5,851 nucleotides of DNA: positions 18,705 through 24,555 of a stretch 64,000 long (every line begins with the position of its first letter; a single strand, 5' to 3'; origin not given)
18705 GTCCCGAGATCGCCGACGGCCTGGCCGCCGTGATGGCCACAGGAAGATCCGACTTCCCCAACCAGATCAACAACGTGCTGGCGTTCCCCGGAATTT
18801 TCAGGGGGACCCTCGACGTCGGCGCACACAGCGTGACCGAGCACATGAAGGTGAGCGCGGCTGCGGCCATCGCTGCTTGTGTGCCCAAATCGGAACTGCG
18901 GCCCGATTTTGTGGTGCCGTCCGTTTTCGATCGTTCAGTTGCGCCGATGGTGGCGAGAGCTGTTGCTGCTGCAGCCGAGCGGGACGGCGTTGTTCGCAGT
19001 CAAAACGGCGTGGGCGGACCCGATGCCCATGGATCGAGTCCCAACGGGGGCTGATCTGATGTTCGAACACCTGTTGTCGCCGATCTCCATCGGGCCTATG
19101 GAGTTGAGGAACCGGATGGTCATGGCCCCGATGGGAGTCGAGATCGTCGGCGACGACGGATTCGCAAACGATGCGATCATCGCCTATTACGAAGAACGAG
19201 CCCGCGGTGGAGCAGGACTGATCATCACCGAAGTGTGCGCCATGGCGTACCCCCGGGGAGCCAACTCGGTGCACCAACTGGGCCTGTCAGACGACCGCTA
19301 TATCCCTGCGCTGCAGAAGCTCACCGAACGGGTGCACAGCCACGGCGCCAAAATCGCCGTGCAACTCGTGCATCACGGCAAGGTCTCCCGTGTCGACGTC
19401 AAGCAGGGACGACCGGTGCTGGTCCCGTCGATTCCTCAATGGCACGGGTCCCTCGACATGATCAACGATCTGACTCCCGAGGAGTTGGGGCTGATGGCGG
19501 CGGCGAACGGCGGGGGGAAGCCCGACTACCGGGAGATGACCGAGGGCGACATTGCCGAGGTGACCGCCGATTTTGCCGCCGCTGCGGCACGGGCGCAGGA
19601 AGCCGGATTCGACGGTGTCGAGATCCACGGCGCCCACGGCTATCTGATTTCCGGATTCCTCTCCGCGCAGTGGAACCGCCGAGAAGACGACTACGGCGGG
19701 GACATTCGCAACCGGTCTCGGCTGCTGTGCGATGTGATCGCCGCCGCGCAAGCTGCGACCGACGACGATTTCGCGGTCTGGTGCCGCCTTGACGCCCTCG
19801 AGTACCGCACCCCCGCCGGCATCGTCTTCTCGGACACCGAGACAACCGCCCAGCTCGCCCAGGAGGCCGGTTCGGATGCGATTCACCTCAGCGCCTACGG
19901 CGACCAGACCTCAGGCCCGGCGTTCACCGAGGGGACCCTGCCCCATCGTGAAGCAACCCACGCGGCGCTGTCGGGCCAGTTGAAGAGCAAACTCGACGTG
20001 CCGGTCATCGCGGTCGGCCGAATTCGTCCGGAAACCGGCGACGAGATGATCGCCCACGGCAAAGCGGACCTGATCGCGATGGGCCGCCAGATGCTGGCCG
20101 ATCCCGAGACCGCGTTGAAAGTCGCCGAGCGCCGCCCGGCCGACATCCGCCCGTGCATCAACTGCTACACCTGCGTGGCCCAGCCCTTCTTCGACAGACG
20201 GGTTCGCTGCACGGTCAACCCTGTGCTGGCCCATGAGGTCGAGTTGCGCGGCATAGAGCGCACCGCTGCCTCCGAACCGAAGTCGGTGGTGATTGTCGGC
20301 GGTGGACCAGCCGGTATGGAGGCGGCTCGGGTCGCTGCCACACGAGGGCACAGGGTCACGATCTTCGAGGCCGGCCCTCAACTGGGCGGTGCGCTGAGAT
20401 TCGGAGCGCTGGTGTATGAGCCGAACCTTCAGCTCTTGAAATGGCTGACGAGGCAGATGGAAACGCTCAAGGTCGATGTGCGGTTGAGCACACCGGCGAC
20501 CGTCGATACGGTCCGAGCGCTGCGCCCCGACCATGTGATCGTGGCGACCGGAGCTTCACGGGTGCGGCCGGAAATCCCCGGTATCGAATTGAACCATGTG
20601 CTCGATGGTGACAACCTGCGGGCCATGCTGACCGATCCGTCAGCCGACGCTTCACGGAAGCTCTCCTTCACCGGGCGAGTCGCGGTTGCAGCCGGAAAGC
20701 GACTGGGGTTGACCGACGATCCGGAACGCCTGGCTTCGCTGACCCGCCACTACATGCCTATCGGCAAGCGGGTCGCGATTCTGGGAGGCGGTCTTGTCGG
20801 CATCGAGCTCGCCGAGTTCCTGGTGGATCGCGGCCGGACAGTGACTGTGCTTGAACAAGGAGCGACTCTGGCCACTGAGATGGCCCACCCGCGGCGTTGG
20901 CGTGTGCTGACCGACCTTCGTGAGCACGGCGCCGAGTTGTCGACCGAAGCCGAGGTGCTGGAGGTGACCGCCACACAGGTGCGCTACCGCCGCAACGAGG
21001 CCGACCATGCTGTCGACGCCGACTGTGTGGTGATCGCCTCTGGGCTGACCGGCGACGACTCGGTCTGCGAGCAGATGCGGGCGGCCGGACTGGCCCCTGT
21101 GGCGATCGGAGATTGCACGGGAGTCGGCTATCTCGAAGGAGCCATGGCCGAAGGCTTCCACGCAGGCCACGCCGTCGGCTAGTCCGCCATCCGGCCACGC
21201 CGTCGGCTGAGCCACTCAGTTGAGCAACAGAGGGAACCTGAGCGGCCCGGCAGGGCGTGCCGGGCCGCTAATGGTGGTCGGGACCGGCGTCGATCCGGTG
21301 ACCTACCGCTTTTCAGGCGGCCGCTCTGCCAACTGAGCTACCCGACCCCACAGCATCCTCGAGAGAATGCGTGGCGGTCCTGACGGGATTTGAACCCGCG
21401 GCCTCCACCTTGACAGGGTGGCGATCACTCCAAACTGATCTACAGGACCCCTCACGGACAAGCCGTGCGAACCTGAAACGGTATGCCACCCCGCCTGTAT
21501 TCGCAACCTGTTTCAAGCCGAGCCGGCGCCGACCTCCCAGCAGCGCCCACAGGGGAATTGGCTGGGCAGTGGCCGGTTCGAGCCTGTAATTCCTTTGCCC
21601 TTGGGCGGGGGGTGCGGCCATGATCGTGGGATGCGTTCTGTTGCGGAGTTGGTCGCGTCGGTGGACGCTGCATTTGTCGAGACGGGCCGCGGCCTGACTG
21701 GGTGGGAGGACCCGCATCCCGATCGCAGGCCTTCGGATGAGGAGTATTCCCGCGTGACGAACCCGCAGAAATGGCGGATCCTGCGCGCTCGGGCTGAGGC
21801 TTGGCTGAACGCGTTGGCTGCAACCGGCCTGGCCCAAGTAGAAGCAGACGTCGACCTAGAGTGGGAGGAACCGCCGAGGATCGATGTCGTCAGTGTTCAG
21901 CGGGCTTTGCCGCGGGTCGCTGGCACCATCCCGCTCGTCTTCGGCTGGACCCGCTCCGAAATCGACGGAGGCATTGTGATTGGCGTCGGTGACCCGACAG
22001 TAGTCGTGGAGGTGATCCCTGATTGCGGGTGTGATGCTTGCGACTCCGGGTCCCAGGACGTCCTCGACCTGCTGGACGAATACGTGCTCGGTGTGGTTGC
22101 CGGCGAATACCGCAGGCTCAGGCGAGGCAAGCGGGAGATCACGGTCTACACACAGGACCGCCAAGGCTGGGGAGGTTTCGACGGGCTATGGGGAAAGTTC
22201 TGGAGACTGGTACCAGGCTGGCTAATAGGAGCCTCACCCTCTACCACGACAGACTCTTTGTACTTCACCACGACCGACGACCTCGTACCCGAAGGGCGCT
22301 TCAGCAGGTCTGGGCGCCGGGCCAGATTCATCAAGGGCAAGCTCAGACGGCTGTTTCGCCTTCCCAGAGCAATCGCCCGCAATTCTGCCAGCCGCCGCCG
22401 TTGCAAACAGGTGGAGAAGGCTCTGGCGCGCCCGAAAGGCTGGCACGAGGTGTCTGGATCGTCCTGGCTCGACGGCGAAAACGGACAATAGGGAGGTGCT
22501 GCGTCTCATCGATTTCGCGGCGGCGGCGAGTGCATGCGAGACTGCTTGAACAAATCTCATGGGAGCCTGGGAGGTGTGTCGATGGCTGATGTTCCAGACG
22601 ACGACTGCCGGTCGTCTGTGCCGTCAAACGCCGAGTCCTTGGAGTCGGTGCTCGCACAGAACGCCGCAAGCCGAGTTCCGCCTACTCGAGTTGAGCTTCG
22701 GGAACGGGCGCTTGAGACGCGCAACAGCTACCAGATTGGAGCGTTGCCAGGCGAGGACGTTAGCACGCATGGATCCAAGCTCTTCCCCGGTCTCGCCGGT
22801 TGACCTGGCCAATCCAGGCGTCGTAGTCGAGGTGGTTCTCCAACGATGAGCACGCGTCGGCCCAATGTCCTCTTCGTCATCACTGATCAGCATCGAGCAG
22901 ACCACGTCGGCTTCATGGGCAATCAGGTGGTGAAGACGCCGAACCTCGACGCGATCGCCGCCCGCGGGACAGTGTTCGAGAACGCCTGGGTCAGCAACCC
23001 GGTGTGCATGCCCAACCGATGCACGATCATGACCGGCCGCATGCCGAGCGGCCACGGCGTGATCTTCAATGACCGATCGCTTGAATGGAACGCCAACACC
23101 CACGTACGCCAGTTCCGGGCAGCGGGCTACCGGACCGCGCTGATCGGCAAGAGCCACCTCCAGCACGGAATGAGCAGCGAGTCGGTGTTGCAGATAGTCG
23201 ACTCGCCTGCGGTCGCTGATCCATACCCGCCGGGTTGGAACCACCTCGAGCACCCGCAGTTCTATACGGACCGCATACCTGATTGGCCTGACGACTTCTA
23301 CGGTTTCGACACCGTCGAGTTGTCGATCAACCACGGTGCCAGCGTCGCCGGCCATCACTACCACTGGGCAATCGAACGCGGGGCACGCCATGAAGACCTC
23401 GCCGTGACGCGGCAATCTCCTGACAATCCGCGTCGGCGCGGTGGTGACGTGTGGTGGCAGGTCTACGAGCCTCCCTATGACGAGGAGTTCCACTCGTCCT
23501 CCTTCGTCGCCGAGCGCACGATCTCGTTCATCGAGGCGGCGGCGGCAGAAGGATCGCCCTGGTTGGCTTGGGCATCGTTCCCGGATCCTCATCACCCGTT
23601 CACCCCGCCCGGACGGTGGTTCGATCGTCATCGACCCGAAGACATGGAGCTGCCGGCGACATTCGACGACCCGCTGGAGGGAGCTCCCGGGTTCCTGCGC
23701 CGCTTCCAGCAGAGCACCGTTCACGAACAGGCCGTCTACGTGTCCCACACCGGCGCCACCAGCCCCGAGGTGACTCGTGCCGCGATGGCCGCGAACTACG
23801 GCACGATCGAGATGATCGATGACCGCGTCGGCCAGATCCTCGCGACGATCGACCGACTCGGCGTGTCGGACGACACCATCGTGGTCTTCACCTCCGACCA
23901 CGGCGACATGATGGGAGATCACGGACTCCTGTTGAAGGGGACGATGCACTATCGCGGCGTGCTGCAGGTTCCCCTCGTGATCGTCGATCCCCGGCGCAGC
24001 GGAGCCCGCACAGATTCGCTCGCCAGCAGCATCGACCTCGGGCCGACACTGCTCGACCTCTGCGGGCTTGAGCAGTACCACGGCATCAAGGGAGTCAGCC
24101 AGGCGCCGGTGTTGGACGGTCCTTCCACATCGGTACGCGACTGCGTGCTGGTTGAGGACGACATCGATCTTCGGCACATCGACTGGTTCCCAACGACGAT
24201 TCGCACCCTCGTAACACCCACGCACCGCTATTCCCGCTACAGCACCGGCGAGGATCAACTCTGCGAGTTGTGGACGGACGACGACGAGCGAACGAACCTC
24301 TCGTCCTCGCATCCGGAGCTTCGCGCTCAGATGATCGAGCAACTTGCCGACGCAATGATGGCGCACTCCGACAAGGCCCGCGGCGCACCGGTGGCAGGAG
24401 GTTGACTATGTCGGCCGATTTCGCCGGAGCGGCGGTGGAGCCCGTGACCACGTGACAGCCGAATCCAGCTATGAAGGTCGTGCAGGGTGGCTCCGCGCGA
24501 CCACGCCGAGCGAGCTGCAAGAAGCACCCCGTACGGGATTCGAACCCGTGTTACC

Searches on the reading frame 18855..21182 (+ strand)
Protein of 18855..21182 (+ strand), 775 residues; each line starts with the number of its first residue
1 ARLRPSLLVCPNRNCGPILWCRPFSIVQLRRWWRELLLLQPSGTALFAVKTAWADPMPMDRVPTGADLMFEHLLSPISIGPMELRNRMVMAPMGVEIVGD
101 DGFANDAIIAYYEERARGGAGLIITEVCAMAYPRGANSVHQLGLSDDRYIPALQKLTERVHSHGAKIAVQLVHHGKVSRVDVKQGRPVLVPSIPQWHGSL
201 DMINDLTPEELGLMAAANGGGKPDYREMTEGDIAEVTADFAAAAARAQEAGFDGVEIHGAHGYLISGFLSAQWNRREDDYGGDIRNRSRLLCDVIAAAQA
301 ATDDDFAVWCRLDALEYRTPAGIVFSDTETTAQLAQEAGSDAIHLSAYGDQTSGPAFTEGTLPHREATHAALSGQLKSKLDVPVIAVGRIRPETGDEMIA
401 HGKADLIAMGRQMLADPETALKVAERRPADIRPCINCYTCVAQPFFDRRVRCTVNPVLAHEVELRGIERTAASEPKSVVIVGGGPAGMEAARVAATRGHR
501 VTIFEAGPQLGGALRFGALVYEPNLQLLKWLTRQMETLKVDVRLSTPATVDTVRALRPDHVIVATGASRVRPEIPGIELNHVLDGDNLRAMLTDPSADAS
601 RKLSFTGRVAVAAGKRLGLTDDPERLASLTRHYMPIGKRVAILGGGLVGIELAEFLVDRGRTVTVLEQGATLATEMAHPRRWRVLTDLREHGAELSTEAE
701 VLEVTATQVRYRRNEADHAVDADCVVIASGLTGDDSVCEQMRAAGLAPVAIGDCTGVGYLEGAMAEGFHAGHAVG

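Call 78: search_protein_families(library=pfam, proteins=[window:18855-21182:+], max_evalue=0.00001)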
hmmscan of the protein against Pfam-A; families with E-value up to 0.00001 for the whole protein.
window:18855-21182:+ (775 aa): 11 families
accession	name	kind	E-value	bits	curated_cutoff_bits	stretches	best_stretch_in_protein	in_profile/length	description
PF00724.26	Oxidored_FMN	-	4.6e-71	240.3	27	1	73-428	2-340/342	NADH:flavin oxidoreductase / NADH oxidase family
PF07992.20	Pyr_redox_2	-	1.7e-26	93.8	26.1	1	477-741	2-247/291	Pyridine nucleotide-disulphide oxidoreductase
PF00070.33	Pyr_redox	-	2.2e-17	63.8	22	2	639-708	1-70/82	Pyridine nucleotide-disulphide oxidoreductase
PF13450.12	NAD_binding_8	-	6e-14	52.5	21.9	1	480-515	1-36/68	NAD(P)-binding Rossmann-like domain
PF01266.30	DAO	-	1e-11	45.4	27.9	0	478-513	2-38/353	FAD dependent oxidoreductase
PF13738.12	Pyr_redox_3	-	2.8e-09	37.1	30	0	637-738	164-274/305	Pyridine nucleotide-disulphide oxidoreductase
PF03486.20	HI0933_like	-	4.2e-09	36.7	50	1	477-512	2-37/244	HI0933-like protein Rossmann domain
PF12831.13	FAD_oxidored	-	8.1e-08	32.4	27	1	478-516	2-40/416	FAD dependent oxidoreductase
PF01262.27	AlaDh_PNT_C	-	1.9e-07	31.1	23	0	474-508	27-61/214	Alanine dehydrogenase/PNT, C-terminal domain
PF00890.30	FAD_binding_2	-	5e-06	26.4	20.4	1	478-516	2-40/414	FAD binding domain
PF13241.12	NAD_binding_7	-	6.3e-06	27.2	22.1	0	637-728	7-68/104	Putative NAD(P)-binding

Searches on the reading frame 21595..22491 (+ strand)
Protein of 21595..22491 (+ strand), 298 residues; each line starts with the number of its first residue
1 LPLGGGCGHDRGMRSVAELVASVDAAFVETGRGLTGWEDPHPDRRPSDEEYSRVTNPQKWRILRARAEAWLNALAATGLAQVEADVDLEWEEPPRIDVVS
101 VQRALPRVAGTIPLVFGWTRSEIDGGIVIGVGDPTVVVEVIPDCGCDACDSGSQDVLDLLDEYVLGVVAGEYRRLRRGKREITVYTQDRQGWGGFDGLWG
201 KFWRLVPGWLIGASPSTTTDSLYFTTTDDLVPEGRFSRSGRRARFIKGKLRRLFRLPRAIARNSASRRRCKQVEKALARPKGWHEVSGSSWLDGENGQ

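Call 78: search_protein_families(library=pfam, proteins=[window:21595-22491:+], max_evalue=0.00001)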
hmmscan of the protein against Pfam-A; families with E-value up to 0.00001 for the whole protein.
window:21595-22491:+ (298 aa): 1 family
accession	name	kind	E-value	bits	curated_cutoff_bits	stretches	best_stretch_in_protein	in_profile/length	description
PF19736.4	DUF6226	-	2.9e-39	135.3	26.8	1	24-192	2-165/205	Family of unknown function (DUF6226)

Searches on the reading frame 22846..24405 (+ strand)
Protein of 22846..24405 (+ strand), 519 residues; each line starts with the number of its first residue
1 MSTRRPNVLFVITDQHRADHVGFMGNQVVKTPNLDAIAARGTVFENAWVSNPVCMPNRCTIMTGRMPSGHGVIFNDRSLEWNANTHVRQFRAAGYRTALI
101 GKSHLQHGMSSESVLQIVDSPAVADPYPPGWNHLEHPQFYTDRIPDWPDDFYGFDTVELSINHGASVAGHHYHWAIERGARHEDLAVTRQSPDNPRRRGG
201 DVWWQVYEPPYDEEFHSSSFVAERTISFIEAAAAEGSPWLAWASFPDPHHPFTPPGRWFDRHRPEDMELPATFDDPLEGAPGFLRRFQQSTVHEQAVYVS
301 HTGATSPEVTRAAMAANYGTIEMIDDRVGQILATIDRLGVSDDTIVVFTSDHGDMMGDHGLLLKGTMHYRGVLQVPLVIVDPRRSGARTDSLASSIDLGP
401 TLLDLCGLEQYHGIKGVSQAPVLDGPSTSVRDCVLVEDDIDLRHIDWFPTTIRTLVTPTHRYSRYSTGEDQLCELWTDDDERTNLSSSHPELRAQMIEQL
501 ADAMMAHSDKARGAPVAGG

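Call 78: search_protein_families(library=pfam, proteins=[window:22846-24405:+], max_evalue=0.00001)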
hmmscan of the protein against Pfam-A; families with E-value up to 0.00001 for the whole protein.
window:22846-24405:+ (519 aa): 3 families
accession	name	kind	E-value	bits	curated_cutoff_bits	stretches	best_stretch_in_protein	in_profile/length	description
PF00884.28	Sulfatase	-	2.2e-43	149.1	25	1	6-407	1-300/301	Sulfatase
PF01663.27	Phosphodiest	-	4e-13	50.1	23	1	8-76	1-66/342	Type I phosphodiesterase / nucleotide pyrophosphatase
PF16347.10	SGSH_C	-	8e-07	29.8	29.3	1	357-432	1-78/154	N-sulphoglucosamine sulphohydrolase, C-terminal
